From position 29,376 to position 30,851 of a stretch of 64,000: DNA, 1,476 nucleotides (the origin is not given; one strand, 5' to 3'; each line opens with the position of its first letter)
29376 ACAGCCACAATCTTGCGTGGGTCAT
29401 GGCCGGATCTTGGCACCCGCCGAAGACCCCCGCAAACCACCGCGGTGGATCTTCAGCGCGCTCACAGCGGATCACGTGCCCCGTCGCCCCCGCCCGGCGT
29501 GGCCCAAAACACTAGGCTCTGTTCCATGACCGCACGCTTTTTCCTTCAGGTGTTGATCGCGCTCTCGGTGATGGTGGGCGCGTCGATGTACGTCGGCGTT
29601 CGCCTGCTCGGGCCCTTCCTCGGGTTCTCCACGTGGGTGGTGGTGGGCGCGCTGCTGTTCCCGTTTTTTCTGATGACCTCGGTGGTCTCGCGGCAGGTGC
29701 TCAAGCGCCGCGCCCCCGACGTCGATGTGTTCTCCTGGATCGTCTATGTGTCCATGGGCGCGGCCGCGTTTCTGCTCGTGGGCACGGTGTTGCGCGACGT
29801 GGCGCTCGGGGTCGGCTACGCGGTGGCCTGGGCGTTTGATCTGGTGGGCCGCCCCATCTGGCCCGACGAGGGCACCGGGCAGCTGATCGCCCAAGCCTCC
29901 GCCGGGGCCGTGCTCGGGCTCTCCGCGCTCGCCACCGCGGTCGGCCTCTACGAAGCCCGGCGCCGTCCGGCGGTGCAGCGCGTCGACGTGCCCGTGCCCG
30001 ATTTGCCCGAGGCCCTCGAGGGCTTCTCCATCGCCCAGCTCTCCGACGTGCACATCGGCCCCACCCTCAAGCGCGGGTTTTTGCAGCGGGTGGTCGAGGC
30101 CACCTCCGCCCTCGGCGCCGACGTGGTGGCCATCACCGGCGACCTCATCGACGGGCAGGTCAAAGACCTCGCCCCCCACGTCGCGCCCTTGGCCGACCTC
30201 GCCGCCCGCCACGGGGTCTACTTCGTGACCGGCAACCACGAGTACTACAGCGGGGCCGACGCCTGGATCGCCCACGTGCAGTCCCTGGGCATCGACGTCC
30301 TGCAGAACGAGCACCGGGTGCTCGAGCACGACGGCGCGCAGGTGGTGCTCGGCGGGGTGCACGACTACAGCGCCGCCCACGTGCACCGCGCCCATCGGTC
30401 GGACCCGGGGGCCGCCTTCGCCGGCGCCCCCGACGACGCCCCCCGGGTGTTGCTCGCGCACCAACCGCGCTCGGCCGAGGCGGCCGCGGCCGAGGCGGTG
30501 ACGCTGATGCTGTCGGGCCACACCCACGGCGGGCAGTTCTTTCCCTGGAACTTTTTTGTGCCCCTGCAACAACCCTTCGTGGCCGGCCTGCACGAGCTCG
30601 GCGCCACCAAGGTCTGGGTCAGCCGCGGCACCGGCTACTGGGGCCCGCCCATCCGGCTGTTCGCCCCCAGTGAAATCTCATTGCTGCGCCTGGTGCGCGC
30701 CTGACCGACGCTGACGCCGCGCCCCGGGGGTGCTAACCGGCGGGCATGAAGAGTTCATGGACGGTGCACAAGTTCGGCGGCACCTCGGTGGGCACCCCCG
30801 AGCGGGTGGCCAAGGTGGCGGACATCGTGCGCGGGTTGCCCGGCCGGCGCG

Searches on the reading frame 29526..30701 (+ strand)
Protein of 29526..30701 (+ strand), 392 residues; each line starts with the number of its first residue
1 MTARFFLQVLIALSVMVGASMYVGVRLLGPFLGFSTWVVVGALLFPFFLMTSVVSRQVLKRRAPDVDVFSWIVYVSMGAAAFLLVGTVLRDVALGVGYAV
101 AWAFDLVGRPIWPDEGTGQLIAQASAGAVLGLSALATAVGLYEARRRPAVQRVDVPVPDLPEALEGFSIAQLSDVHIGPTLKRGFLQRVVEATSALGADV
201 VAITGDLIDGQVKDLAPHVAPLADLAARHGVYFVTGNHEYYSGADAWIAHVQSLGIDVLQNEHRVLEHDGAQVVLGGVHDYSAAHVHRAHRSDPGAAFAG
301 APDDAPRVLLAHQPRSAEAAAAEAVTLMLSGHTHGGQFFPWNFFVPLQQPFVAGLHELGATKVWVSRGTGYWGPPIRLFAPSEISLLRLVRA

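Call 74: search_protein_families(library=pfam, proteins=[window:29526-30701:+], max_evalue=0.001)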
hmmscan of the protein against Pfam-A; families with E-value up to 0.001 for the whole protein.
window:29526-30701:+ (392 aa): 2 families
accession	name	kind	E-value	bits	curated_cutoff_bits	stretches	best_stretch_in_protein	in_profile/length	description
PF00149.33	Metallophos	-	2.4e-10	41.6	21.5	1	168-335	2-190/191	Calcineurin-like phosphoesterase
PF12850.12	Metallophos_2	-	0.00033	21.1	27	0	169-334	3-117/154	Calcineurin-like phosphoesterase superfamily domain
